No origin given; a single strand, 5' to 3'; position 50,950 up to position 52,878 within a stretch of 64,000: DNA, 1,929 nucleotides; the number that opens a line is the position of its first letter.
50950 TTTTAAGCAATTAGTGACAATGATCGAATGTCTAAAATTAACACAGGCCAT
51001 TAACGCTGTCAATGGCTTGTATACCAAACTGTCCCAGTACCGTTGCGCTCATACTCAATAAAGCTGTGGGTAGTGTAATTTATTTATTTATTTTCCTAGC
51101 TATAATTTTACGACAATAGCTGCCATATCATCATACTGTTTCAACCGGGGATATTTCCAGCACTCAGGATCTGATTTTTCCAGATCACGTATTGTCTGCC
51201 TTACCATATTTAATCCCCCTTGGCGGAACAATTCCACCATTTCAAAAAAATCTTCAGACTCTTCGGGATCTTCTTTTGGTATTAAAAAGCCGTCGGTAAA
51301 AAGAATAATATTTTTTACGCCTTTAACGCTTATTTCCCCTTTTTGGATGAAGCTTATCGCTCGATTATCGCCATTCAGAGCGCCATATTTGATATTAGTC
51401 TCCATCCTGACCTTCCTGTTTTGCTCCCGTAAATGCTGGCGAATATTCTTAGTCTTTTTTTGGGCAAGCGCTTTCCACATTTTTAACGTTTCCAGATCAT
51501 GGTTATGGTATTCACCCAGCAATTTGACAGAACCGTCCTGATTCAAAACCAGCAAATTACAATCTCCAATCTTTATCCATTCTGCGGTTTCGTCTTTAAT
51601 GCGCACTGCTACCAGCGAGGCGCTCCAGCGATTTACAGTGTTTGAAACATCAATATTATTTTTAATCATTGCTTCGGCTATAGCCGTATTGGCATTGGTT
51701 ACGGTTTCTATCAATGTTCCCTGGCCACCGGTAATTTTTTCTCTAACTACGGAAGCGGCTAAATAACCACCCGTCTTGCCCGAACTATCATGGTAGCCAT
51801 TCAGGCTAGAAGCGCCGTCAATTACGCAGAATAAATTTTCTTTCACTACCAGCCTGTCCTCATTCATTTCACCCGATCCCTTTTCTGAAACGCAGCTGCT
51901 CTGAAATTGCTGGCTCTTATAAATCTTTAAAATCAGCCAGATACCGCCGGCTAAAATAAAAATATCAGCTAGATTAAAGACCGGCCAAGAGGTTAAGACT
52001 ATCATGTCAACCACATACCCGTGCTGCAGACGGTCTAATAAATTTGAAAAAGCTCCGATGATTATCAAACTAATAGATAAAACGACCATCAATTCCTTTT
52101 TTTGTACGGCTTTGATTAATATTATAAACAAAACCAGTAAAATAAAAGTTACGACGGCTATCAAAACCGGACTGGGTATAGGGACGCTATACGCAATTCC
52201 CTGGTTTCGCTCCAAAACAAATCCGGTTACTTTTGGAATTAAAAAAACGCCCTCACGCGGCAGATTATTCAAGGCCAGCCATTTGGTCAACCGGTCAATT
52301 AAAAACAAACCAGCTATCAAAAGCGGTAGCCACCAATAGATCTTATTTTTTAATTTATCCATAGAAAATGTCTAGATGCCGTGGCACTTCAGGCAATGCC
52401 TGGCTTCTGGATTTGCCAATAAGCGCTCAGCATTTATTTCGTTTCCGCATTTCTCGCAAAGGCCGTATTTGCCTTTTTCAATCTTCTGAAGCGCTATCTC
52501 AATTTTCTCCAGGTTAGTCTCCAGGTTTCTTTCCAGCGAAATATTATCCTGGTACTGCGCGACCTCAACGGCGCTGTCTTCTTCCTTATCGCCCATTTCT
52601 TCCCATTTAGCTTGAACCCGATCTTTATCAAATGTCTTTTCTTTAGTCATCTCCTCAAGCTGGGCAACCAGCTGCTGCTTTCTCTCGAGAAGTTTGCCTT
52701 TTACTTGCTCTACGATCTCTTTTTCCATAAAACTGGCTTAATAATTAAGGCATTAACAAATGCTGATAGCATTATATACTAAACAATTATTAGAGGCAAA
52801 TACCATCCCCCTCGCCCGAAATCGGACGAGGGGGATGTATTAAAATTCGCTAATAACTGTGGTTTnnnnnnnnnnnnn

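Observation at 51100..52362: Signal peptidase II (LspA) fused to a cytoplasmic PP2C Ser/Thr phosphatase domain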

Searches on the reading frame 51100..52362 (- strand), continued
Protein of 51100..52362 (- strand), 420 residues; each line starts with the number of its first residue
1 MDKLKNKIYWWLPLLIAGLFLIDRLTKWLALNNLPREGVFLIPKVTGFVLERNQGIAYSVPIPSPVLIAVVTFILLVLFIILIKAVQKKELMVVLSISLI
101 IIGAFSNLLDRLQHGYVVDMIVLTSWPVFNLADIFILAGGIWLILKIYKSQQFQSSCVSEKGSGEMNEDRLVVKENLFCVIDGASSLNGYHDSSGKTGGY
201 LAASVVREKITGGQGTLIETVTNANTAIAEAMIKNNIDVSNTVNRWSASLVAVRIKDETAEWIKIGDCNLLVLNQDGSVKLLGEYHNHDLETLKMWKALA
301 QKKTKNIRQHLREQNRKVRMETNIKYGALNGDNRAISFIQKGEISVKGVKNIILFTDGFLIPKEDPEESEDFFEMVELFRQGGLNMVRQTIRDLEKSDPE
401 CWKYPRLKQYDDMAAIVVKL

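Call 23: search_protein_representatives(protein=window:51100-52362:-)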
Query: 420 residues. Proteins with E-value up to 0.001 (for the whole library): 14711; up to 1e-10: 1587; up to 1e-30: 137. The best 150 are listed.
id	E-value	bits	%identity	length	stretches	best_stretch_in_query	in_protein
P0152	3.4e-64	233.6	43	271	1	158-419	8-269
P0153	2.0e-63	231.1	44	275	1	156-418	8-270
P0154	2.4e-63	230.8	39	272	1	151-419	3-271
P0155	4.7e-63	229.9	43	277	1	158-418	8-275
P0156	1.1e-62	228.7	42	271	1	157-418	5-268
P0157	4.9e-62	226.5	42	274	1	153-419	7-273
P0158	6.2e-61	222.9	42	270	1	159-418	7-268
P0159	1.8e-60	221.4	39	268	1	157-418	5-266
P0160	3.4e-60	220.5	43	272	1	157-418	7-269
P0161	6.0e-60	219.7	40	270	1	153-419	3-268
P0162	1.9e-58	214.7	41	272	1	158-418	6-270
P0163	2.7e-58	214.2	41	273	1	157-419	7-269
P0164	4.3e-58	213.5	40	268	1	158-418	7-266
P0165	8.8e-58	212.5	40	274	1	159-418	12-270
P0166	3.6e-57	210.5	47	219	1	214-418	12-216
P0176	4.8e-54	200.2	42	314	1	156-419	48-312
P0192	3.1e-51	191.0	41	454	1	153-418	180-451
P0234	5.1e-43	163.9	36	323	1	152-418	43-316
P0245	1.2e-39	152.8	35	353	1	157-418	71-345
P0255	2.5e-36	141.9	37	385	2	173-345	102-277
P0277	4.4e-32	127.9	33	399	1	150-417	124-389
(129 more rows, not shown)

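Call 33: search_protein_families(library=pfam, proteins=[P0192, P0277, P0255, P0245, P0234, P0176, P0026, P0027, P0029], max_evalue=0.01)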
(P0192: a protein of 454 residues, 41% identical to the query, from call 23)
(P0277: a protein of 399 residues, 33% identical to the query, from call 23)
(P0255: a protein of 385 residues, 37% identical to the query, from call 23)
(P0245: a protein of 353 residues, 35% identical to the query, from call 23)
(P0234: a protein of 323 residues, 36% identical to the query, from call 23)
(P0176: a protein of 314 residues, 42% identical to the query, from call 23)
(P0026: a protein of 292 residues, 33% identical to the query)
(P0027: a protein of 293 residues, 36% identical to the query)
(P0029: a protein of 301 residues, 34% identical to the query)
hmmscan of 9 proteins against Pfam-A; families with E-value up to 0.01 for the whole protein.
P0192 (454 aa): 3 families
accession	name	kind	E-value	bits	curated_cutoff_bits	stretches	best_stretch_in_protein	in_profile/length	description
PF00293.34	NUDIX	-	8.9e-19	68.3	21.1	1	30-161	3-130/134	NUDIX domain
PF13672.11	PP2C_2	-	0.00038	20.5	24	1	193-315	12-138/209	Protein phosphatase 2C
PF14815.12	NUDIX_4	-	0.0043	17.3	35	0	37-152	5-100/113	NUDIX domain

P0277 (399 aa): 1 family
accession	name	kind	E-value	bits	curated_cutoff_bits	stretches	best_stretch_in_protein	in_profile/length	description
PF13672.11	PP2C_2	-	6.4e-08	32.8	24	1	146-351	21-191/209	Protein phosphatase 2C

P0255 (385 aa): 3 families
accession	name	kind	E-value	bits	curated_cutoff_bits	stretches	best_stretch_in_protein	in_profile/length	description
PF13672.11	PP2C_2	-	3.9e-06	27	24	1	138-319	55-176/209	Protein phosphatase 2C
PF00481.26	PP2C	-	0.0001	22.5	20.3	1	99-227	29-141/255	Protein phosphatase 2C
PF07228.17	SpoIIE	-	0.0036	17.7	25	0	129-215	18-96/192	Stage II sporulation protein E (SpoIIE)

P0245 (353 aa): 1 family
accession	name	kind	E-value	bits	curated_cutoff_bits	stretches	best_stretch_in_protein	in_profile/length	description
PF13672.11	PP2C_2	-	1.5e-13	51.2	24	1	84-291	15-179/209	Protein phosphatase 2C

P0234 (323 aa): 1 family
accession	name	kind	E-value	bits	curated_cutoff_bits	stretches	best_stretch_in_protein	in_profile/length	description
PF13672.11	PP2C_2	-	1.3e-10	41.7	24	1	54-261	8-176/209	Protein phosphatase 2C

P0176 (314 aa): 1 family
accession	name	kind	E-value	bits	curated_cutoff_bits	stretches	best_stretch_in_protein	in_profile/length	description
PF13672.11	PP2C_2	-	1.1e-10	41.8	24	1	55-261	8-183/209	Protein phosphatase 2C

P0026 (292 aa): 1 family
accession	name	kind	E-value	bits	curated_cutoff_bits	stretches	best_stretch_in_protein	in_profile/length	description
PF01252.23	Peptidase_A8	-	5e-37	127.7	25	1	27-160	1-141/142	Signal peptidase (SPase) II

P0027 (293 aa): 1 family
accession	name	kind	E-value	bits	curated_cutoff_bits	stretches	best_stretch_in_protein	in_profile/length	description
PF01252.23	Peptidase_A8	-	1.5e-36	126.1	25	1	6-147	1-141/142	Signal peptidase (SPase) II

P0029 (301 aa): 1 family
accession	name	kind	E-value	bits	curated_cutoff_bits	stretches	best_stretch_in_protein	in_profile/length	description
PF01252.23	Peptidase_A8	-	4.2e-25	89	25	1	180-280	38-142/142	Signal peptidase (SPase) II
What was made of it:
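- Closest known: Standalone members of the same PF13672 subfamily. Different: The only other fusion seen is to NUDIX, in P0192 (call 33).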

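Call 36: search_protein_families(library=pfam, proteins=[L043:7099-8334:-, L084:6051-7214:+, L015:5158-6234:+, L027:5008-6054:+, L058:1816-2196:+, L056:3526-3891:+, L081:5938-7629:+, L040:4110-5279:+, L069:2018-2383:-], max_evalue=0.001)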
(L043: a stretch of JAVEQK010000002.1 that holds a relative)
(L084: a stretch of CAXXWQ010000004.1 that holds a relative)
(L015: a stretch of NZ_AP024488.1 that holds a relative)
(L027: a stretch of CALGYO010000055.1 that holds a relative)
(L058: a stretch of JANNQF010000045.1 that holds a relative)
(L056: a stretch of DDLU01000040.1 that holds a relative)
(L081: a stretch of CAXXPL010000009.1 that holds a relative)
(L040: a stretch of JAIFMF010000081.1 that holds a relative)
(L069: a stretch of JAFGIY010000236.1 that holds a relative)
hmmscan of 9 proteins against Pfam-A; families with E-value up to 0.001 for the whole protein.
L043:7099-8334:- (411 aa): 5 families
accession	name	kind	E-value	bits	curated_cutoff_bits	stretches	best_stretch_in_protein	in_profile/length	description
PF00534.26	Glycos_transf_1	-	1.5e-25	90.2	26.4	1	209-329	12-135/172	Glycosyl transferases group 1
PF13692.12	Glyco_trans_1_4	-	1.7e-25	90.4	27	1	214-329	3-119/142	Glycosyl transferases group 1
PF13439.12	Glyco_transf_4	-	1.9e-15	57.8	28.5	1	17-198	5-167/170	Glycosyltransferase Family 4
PF13579.12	Glyco_trans_4_4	-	2.5e-13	51.1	29.7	1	14-195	1-157/158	Glycosyl transferase 4-like domain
PF20706.3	GT4-conflict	-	6.6e-10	38.9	26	1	210-384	195-368/385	Family 4 Glycosyltransferase in conflict systems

L084:6051-7214:+ (387 aa): 0 families

L015:5158-6234:+ (358 aa): 3 families
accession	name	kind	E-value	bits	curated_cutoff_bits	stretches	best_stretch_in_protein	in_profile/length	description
PF13480.13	Acetyltransf_6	-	1.3e-18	67.9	22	1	167-305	1-142/143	Acetyltransferase (GNAT) domain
PF02388.22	FemAB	-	8.2e-12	45.1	24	1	155-235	155-236/406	FemAB family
PF04339.18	FemAB_like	-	7.8e-05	22.4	27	1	170-293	184-312/369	Peptidogalycan biosysnthesis/recognition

L027:5008-6054:+ (348 aa): 4 families
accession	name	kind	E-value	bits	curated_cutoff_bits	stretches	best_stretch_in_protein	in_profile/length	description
PF13416.11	SBP_bac_8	-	2.1e-30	106.9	27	1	49-309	1-271/279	Bacterial extracellular solute-binding protein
PF13343.11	SBP_bac_6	-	1.1e-28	100.9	24.6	1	92-306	18-228/245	Bacterial extracellular solute-binding protein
PF01547.30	SBP_bac_1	-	1.5e-22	81.4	26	1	43-287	5-307/307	Bacterial extracellular solute-binding protein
PF13531.11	SBP_bac_11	-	1.2e-18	68.2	25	1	45-291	11-223/227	Bacterial extracellular solute-binding protein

L058:1816-2196:+ (126 aa): 0 families

L056:3526-3891:+ (121 aa): 0 families

L081:5938-7629:+ (563 aa): 1 family
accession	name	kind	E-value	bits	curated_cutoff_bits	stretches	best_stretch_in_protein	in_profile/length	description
PF00528.27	BPD_transp_1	-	4.8e-16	59.5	26.4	2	105-282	9-175/184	Binding-protein-dependent transport system inner membrane component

L040:4110-5279:+ (389 aa): 1 family
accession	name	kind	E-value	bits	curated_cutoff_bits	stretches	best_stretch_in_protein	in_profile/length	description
PF06050.19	HGD-D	-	4.9e-107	358.9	28.4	1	36-382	1-341/342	2-hydroxyglutaryl-CoA dehydratase, D-component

L069:2018-2383:- (121 aa): 0 families

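Call 39: predict_structure(alignment_id=A3)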
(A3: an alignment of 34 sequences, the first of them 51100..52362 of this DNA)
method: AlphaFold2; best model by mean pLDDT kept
length: 420 residues; sequences in the alignment: 34
mean_pLDDT: 89.0   pTM: 0.73
mean pLDDT of the five models: 89.0, 87.5, 87.4, 86.4, 84.4
residues with pLDDT >= 90: 277; 70-90: 102; 50-70: 29; < 50: 12
segments of 3 or more residues with pLDDT < 50: 46-48, 55-58, 123-126
pLDDT, mean of each block of 10 residues (from residue 1): 80 90 86 74 56 50 86 92 90 89 88 73 52 81 80 75 86 96 95 97 98 95 98 97 97 97 97 98 95 98 96 95 95 98 98 97 97 97 97 96 94 96
secondary structure, 60 per line:
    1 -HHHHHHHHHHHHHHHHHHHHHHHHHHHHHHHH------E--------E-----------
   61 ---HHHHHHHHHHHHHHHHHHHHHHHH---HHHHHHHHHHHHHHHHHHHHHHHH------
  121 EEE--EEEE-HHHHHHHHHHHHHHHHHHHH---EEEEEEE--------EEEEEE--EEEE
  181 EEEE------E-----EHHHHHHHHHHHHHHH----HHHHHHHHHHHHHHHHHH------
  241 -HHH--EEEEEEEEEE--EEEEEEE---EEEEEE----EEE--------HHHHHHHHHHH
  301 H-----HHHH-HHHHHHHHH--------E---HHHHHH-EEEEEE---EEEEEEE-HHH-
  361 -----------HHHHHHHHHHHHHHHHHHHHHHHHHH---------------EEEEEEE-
elements in order: H2-33 H64-87 H91-114 E121-123 E126-129 H131-150 E154-160 E169-174 E177-184 H198-212 H217-234 E247-256 E259-265 E269-274 E279-281 H290-301 H307-310 H312-320 H333-338 E340-345 E349-355 H372-397 E413-419
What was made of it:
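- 51904..51912 (-): Junction Q151-Q152-F153 (CAG CAA TTT): end of the LspA tail and first residue aligned to the start Met of standalone PP2C homologues. Model: helix ends at 150, strand starts at 154 (call 39).
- Checked: It shows four long helices (2-33, 64-87, 91-114, 131-150) followed directly by the first PP2C strand at 154-160 (call 39).
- The 3-residue connector pins the phosphatase to the LspA cytoplasmic face (call 39).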

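Call 41: fold_search(model_id=the predicted structure, library=pdb)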
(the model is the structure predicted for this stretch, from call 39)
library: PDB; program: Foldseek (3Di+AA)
matches with E <= 10: 323; with E <= 0.001: 152
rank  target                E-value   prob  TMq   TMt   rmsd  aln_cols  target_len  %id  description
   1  1txo_B                2.0e-11  1.00  0.40  0.67   6.9       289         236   16  Crystal structure of the Mycobacterium tuberculosis serine/threonine phosphatase PstP/Ppp at 1.95 A. (released 2004-11-23)
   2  2y09                  6.5e-11  1.00  0.38  0.63   7.8       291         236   13  The cyanobacterial PP2C-like phosphatase tPphA requires three metals in the catalytic center for efficient catalysis (released 2011-02-09)
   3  6jkv_A                8.5e-11  1.00  0.40  0.68   6.4       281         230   13  PppA, a key regulatory component of T6SS in Pseudomonas aeruginosa (released 2019-06-26)
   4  6iht_A                1.0e-10  1.00  0.39  0.63   6.7       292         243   13  Crystal structure of bacterial serine phosphatase bound with phosphorylated peptide (released 2019-08-07)
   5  1txo_A                1.1e-10  1.00  0.39  0.67   7.7       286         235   16  Crystal structure of the Mycobacterium tuberculosis serine/threonine phosphatase PstP/Ppp at 1.95 A. (released 2004-11-23)
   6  4jnd                  1.1e-10  1.00  0.38  0.39  16.5       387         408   11  Structure of a C.elegans sex determining protein (released 2013-06-19)
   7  2j86_B                1.2e-10  1.00  0.39  0.64   7.6       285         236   15  Structural analysis of the PP2C Family Phosphatase tPphA of Thermosynechococcus elongatus (released 2007-11-06)
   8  2xzv                  1.6e-10  1.00  0.39  0.63   6.1       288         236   14  The cyanobacterial PP2C-like phosphatase tPphA requires three metals in the catalytic center for efficient catalysis (released 2011-02-09)
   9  6jkv_B                1.7e-10  1.00  0.40  0.69   6.0       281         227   14  PppA, a key regulatory component of T6SS in Pseudomonas aeruginosa (released 2019-06-26)
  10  2i44_A                1.8e-10  1.00  0.37  0.48   9.3       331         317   14  Crystal structure of serine-threonine phosphatase 2C from Toxoplasma gondii (released 2006-08-29)
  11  6ihw                  2.0e-10  1.00  0.38  0.60   7.0       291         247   13  Crystal structure of bacterial serine phosphatase bearing R161K mutation (released 2019-08-07)
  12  2cm1                  2.5e-10  1.00  0.39  0.67   7.6       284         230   16  Crystal structure of the catalytic domain of serine threonine protein phosphatase PstP in complex with 2 Manganese ions. (released 2007-06-12)
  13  6ihu                  2.5e-10  1.00  0.37  0.66   6.1       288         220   11  Crystal structure of bacterial serine phosphatase bearing R161A mutation (released 2019-08-07)
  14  2j82                  2.8e-10  1.00  0.38  0.66   5.4       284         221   14  Structural analysis of the PP2C Family Phosphatase tPphA from Thermosynechococcus elongatus (released 2007-11-06)
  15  6ihl                  2.8e-10  1.00  0.39  0.62   6.7       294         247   13  Crystal structure of bacterial serine phosphatase (released 2019-08-07)
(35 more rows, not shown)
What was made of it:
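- On PPM / PP2C metal-dependent Ser/Thr phosphatases (Pfam PF13672 PP2C_2 clan): Foldseek gives E 2e-11 with probability 1.00 (call 41). pLDDT is 95-98 (call 39).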

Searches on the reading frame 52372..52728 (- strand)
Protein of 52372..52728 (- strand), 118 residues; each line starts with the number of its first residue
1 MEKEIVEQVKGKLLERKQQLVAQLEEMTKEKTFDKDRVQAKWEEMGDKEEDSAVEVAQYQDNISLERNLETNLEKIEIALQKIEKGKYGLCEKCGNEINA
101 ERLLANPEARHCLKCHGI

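Call 3: search_protein_families(library=pfam, proteins=[window:52372-52728:-], max_evalue=1)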
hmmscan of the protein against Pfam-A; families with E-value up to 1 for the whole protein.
window:52372-52728:- (118 aa): 3 families
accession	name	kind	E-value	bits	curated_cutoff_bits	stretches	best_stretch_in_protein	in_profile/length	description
PF01258.23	zf-dskA_traR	-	3e-11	43.5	24.9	1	86-116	1-31/36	Prokaryotic dksA/traR C4-type zinc finger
PF14522.11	Cytochrome_C7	-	0.037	14.3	24.8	1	77-116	32-66/67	Cytochrome c7 and related cytochrome c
PF09723.15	Zn_ribbon_8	-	0.05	14.1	34.4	1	91-117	8-34/41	Zinc ribbon domain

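Call 4: search_protein_families(library=ncbifam, proteins=[window:52372-52728:-], max_evalue=1)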
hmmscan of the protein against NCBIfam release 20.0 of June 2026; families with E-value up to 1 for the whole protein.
window:52372-52728:- (118 aa): 9 families
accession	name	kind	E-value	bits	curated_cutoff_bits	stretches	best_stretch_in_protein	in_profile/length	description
TIGR02890.1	bacill_yteA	subfamily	2.7e-23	82.8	134.4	1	6-116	3-114/159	regulatory protein, yteA family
NF033459.1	DksA_like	equivalog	3.4e-19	69.2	105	1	7-117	4-107/113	RNA polymerase-binding protein DksA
TIGR02420.1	dksA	equivalog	1.7e-16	60.6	115.5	1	1-116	1-108/110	RNA polymerase-binding protein DksA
NF008045.0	PRK10778.1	equivalog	3.5e-09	37.1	289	1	52-116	71-139/151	RNA polymerase-binding protein DksA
TIGR02419.1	C4_traR_proteo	subfamily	2e-08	34.7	59.7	1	66-116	19-60/64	phage/conjugal plasmid C-4 type zinc finger protein, TraR family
NF008243.0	PRK11019.1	equivalog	0.0014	19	96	1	74-116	21-64/88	DksA/TraR family C4-type zinc finger protein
TIGR00013.1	taut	subfamily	0.034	14.2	56.9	0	9-37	9-37/64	2-hydroxymuconate tautomerase family protein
TIGR01994.1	SUF_scaf_2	equivalog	0.18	11.8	92.5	1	5-38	71-104/137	Fe-S cluster assembly sulfur transfer protein SufU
NF011663.0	PRK15083.1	subfamily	0.36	8.8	589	1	18-103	460-542/639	PTS mannitol transporter subunit IICBA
